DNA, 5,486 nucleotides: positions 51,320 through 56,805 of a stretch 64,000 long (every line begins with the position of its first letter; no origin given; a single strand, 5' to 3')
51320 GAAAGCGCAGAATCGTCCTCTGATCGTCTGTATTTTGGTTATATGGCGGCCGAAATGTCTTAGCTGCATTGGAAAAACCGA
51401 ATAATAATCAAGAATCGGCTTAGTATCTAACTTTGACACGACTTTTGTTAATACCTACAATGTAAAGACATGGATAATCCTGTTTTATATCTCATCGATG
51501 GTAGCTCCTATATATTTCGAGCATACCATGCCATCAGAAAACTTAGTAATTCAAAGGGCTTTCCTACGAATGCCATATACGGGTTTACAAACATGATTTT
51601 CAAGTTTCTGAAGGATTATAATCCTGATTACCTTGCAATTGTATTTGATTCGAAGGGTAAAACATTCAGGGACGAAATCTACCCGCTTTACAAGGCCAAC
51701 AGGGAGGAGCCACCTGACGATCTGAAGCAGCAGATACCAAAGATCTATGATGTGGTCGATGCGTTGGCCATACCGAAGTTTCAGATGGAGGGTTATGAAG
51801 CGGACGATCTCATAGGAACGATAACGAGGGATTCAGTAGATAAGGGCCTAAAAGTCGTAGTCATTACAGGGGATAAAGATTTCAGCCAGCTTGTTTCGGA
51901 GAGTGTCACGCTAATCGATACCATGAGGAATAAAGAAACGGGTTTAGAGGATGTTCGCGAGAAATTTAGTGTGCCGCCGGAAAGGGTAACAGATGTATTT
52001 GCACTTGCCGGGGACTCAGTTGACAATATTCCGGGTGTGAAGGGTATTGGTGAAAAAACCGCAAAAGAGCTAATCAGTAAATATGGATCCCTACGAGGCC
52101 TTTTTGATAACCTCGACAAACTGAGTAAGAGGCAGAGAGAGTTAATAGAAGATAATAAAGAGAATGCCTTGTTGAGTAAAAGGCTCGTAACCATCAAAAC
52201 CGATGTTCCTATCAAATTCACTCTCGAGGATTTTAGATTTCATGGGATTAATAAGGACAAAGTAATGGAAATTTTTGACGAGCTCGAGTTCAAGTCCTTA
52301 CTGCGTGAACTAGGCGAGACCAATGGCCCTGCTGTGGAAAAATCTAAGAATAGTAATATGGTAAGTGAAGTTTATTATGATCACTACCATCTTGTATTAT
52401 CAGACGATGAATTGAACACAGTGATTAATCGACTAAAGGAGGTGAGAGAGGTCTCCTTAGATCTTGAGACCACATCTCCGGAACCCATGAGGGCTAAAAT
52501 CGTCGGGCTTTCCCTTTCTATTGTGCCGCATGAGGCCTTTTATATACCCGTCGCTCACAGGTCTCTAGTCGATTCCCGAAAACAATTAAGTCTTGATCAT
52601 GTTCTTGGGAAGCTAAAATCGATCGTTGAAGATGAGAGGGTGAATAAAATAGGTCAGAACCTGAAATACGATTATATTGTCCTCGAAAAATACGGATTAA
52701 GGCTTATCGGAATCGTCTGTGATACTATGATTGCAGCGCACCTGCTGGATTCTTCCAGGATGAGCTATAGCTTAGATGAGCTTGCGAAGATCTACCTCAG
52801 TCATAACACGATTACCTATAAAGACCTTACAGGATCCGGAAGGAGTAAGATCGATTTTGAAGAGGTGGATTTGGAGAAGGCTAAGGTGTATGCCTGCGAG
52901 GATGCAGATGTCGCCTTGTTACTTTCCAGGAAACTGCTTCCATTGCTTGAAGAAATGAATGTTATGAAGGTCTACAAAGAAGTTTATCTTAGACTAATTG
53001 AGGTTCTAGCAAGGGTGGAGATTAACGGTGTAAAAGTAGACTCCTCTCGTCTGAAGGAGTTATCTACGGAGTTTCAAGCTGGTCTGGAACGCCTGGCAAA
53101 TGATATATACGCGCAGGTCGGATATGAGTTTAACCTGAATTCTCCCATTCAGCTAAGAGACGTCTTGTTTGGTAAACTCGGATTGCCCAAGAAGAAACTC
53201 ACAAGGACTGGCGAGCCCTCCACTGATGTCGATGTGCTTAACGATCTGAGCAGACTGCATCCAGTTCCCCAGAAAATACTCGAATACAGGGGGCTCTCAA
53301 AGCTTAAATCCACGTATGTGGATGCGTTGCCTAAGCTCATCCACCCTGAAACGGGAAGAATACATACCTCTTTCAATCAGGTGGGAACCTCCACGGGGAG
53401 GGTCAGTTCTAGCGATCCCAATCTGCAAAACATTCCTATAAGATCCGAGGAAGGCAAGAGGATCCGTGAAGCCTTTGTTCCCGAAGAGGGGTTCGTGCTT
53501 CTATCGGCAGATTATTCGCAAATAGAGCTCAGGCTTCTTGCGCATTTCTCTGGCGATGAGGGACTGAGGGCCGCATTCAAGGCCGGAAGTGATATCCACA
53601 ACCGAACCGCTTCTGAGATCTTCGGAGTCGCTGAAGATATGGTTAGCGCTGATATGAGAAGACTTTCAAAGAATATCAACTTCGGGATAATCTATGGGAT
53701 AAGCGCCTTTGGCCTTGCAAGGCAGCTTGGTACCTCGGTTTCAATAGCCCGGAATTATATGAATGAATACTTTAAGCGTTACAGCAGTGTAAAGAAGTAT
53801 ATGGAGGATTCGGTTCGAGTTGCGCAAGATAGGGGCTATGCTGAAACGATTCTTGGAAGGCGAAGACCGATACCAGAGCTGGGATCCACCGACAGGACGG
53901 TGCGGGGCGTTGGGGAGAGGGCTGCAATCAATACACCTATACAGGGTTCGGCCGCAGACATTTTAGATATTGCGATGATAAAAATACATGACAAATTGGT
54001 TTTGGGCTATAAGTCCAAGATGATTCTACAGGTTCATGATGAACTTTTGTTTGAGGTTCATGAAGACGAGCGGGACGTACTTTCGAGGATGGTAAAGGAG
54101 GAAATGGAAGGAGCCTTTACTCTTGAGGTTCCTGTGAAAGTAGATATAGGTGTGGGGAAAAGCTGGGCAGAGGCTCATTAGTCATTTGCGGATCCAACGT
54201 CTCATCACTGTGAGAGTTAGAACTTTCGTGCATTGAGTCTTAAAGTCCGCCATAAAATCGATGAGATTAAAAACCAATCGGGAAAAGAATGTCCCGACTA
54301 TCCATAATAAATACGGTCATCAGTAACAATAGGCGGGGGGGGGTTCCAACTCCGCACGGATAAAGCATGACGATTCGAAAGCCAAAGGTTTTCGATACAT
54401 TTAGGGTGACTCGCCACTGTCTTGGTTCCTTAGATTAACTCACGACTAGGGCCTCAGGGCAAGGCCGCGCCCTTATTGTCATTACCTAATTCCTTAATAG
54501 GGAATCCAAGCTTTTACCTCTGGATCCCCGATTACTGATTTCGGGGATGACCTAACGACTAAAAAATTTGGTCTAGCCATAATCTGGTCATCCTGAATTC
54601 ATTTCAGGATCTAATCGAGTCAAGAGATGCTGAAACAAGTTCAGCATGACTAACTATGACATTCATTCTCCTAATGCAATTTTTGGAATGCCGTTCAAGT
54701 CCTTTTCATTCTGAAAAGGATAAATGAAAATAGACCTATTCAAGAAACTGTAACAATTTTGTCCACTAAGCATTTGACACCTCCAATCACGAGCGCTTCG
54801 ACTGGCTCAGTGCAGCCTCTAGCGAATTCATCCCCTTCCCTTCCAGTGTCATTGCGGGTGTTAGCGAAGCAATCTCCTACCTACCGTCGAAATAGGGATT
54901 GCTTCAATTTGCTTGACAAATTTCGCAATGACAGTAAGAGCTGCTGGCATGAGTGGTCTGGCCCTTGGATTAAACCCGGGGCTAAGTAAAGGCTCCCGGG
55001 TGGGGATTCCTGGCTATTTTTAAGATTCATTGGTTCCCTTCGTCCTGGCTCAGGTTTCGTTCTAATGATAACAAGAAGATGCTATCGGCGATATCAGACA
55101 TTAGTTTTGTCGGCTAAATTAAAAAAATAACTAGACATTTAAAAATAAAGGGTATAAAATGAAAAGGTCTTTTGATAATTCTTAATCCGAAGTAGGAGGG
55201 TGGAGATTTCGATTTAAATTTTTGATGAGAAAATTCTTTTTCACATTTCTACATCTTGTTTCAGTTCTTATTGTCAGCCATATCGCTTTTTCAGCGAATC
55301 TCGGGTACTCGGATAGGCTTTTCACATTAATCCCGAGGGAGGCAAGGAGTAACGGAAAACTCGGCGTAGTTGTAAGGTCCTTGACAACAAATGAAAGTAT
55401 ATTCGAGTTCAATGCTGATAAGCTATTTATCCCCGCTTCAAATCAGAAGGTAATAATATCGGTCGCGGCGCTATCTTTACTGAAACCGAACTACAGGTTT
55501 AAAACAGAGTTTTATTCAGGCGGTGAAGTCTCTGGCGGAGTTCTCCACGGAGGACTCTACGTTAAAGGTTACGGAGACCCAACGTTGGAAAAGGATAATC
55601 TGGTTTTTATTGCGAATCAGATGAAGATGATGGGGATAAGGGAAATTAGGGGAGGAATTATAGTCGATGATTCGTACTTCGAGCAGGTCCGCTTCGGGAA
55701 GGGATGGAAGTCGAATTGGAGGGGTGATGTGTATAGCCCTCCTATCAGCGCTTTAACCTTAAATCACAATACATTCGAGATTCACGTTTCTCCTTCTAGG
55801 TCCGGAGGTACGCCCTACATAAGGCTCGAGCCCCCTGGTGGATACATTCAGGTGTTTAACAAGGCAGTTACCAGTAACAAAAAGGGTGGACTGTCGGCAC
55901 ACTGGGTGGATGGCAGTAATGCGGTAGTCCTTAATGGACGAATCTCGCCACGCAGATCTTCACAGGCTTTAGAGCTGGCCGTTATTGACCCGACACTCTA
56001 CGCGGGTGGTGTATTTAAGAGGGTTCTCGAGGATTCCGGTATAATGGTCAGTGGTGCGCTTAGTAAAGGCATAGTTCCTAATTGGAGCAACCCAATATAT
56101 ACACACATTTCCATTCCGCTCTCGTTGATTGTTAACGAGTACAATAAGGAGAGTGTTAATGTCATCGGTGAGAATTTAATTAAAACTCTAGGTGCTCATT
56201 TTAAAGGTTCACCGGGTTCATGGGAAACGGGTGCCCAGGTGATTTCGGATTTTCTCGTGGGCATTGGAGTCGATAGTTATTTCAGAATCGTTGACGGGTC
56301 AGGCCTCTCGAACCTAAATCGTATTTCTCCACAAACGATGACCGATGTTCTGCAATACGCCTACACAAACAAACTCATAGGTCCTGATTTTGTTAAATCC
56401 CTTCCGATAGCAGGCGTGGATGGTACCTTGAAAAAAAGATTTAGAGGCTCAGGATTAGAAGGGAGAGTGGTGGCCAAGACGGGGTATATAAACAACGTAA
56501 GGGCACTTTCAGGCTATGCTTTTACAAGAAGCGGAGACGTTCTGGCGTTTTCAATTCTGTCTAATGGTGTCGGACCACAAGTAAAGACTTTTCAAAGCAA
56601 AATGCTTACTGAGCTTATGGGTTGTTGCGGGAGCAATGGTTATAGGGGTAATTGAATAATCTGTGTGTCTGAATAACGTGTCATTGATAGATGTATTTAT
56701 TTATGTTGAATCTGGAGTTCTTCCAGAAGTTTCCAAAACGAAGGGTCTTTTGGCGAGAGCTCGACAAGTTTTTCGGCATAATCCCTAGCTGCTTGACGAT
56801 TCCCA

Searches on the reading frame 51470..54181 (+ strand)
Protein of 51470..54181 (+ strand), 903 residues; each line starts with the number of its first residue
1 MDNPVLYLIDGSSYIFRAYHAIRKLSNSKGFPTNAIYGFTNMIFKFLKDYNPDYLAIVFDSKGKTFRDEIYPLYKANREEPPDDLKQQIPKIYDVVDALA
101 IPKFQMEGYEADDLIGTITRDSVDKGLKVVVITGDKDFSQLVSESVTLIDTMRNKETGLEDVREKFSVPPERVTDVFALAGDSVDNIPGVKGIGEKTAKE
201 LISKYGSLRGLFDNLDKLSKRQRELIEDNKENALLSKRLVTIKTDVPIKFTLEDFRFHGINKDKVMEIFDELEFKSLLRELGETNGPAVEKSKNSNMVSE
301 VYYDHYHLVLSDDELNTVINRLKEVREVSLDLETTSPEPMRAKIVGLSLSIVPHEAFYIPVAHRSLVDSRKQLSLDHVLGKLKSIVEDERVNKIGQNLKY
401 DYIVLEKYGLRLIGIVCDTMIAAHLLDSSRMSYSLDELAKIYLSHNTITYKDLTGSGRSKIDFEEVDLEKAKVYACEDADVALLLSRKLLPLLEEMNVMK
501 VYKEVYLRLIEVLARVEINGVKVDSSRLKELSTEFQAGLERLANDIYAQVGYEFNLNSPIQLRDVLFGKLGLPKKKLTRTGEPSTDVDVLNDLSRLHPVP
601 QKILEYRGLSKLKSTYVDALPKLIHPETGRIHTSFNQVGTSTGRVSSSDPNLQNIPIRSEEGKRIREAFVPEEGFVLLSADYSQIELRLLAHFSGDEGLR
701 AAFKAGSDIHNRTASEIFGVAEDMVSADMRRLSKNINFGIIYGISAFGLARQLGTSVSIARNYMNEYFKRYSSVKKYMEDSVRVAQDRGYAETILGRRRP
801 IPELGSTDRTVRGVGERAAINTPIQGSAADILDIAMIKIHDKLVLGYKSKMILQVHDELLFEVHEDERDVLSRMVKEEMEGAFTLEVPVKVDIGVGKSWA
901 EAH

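Call 94: search_protein_families(library=pfam, max_evalue=0.00001, proteins=[window:51470-54181:+])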
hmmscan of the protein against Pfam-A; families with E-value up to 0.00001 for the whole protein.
window:51470-54181:+ (903 aa): 5 families
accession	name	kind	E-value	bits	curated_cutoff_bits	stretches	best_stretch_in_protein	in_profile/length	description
PF00476.26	DNA_pol_A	-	2.8e-157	524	34.3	1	527-901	3-381/381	DNA polymerase family A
PF02739.22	5_3_exonuc_N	-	9e-59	198.3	34.3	1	6-166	2-163/164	5'-3' exonuclease, N-terminal resolvase-like domain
PF01367.25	5_3_exonuc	-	3.4e-33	114.5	40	1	168-262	1-96/97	5'-3' exonuclease, C-terminal SAM fold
PF01612.26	DNA_pol_A_exo1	-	2.3e-27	96.4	23.6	1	306-493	1-172/173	3'-5' exonuclease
PF22619.2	DNA_polI_exo1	-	1.1e-07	32.1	27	1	377-446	38-104/140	DNA polymerase I, ribonuclease H-like domain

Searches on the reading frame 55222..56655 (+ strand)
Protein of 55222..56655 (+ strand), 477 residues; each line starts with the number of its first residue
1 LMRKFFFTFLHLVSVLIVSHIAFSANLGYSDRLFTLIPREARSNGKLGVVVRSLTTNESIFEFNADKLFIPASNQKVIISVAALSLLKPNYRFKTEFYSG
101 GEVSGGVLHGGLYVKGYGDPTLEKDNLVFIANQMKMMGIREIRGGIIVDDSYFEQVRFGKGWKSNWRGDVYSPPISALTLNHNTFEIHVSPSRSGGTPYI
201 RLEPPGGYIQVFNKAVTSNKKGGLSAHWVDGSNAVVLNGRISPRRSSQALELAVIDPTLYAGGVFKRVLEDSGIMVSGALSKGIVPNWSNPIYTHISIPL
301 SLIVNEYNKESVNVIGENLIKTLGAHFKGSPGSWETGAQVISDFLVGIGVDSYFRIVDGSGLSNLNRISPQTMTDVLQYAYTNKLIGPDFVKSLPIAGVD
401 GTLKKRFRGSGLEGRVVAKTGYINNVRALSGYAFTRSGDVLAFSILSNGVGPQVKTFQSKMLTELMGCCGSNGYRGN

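Call 94: search_protein_families(library=pfam, max_evalue=0.00001, proteins=[window:55222-56655:+])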
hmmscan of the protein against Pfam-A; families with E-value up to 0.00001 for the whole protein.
window:55222-56655:+ (477 aa): 1 family
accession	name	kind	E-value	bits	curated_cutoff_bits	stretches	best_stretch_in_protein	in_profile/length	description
PF02113.21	Peptidase_S13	-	1.6e-103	347.3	22.8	1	45-456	17-431/444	D-Ala-D-Ala carboxypeptidase 3 (S13) family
